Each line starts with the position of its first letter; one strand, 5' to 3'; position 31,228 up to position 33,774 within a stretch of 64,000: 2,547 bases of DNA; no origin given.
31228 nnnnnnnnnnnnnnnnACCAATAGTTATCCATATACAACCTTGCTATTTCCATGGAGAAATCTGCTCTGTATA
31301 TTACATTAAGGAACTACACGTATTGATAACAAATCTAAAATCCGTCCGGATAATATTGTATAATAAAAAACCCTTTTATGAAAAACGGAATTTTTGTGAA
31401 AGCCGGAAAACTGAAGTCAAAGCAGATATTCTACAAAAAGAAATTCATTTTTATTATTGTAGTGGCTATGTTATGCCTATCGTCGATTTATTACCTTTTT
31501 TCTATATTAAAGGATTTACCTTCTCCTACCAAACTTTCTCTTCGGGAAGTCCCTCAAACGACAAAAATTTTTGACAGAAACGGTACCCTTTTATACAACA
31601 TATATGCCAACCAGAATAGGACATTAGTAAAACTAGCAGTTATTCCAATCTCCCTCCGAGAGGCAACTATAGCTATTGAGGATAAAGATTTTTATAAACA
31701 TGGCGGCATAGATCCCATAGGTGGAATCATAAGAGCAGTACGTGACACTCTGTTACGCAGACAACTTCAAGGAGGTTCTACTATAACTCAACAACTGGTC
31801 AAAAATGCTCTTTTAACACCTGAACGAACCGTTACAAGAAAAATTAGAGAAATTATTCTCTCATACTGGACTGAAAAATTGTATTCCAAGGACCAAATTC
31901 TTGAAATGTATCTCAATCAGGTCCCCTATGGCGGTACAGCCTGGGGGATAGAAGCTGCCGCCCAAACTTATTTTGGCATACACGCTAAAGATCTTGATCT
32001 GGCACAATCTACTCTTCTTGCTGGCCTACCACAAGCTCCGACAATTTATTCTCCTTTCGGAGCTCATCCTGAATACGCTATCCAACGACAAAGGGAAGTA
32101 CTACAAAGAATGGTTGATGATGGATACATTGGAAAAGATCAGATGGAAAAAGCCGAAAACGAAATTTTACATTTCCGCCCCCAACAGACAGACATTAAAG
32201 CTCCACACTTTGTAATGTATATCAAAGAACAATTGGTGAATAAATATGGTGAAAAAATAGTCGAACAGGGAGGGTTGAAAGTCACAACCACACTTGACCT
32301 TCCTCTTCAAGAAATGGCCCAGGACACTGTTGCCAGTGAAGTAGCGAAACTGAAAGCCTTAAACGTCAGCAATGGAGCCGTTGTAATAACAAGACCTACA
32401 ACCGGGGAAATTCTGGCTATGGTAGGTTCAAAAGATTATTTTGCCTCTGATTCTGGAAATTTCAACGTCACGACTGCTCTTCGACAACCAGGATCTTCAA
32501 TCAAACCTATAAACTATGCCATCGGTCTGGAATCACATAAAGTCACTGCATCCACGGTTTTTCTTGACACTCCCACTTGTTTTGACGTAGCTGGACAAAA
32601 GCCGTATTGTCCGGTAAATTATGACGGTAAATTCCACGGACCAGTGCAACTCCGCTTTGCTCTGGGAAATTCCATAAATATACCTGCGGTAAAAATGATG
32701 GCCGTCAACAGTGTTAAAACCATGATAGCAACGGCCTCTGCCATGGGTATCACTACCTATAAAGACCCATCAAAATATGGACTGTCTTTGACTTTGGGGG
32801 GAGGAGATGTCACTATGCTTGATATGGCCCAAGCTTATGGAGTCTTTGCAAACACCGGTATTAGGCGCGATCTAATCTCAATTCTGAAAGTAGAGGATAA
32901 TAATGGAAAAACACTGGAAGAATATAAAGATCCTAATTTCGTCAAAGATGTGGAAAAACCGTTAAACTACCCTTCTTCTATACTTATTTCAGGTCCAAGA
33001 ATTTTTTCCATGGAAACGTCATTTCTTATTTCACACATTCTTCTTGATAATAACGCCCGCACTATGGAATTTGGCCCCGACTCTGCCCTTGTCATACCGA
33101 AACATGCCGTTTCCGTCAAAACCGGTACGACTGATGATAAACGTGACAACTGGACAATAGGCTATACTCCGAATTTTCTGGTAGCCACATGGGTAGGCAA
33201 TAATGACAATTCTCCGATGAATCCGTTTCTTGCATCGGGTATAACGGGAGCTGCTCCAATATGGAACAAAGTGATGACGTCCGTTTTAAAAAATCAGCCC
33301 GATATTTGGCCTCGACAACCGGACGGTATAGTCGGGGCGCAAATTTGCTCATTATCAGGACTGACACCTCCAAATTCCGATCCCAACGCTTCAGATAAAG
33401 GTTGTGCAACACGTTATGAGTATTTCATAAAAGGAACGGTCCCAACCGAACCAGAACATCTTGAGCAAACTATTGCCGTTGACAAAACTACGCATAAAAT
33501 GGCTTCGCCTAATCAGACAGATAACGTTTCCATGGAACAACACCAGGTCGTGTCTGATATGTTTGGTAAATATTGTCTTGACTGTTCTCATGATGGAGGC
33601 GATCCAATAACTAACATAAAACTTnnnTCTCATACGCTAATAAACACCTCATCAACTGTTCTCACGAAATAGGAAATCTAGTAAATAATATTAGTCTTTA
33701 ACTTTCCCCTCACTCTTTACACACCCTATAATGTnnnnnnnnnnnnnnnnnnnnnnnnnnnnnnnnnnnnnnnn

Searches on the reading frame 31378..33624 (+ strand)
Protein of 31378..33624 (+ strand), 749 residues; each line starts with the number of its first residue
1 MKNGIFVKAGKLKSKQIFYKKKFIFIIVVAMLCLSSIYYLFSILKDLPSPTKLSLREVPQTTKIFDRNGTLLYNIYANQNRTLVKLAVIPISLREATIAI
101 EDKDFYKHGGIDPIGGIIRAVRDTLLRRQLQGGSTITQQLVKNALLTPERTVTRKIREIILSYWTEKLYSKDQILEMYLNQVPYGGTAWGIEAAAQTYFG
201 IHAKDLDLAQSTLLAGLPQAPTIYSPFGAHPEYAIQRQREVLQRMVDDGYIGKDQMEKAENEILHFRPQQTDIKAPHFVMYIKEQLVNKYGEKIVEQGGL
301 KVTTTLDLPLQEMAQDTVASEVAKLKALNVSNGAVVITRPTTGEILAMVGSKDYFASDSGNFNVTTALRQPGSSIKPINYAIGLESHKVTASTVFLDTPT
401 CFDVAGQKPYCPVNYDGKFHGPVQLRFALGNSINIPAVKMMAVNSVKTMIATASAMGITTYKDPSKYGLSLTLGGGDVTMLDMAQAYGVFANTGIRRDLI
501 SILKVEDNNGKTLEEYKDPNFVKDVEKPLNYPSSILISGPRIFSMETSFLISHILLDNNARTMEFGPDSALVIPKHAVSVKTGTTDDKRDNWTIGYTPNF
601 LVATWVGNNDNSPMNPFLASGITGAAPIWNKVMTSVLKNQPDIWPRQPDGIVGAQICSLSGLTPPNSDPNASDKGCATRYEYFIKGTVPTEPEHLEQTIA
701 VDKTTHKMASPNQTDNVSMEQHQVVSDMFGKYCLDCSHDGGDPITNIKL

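Call 42: find_encoding_contigs(protein=window:31378-33624:+, flank=10000, max_places=2)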
Protein window:31378-33624:+ (749 aa): 2 contigs read that carry it; 2 places shown.
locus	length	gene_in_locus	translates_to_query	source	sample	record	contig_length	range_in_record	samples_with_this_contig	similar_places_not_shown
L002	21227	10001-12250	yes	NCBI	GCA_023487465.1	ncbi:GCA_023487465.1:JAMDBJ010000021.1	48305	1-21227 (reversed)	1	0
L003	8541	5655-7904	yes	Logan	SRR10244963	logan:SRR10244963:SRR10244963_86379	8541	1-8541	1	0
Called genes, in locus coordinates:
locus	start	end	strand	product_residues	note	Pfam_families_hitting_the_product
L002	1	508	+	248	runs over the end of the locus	PF01145:Band_7, PF13421:Band_7_1 (weak)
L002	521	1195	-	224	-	PF00215:OMPdecase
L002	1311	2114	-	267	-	PF08543:Phos_pyr_kin, PF00294:PfkB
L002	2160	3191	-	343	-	PF00586:AIRS, PF02769:AIRS_C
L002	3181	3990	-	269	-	PF02110:HK, PF01256:Carb_kinase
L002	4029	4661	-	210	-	PF02581:TMP-TENI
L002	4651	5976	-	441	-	PF02133:Transp_cyt_pur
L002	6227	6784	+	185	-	PF13189:Cytidylate_kin2 (weak), PF02224:Cytidylate_kin (weak), PF13207:AAA_17 (faint), PF13238:AAA_18, PF13189:Cytidylate_kin2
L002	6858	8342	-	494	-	PF00171:Aldedh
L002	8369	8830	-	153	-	PF02580:Tyr_Deacylase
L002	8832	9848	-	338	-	PF02674:Colicin_V, PF00188:CAP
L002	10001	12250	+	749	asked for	PF00912:Transgly, PF00905:Transpeptidase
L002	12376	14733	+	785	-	PF00912:Transgly, PF00905:Transpeptidase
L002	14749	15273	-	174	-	-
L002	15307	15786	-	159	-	PF04308:RNaseH_like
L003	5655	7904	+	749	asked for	PF00912:Transgly, PF00905:Transpeptidase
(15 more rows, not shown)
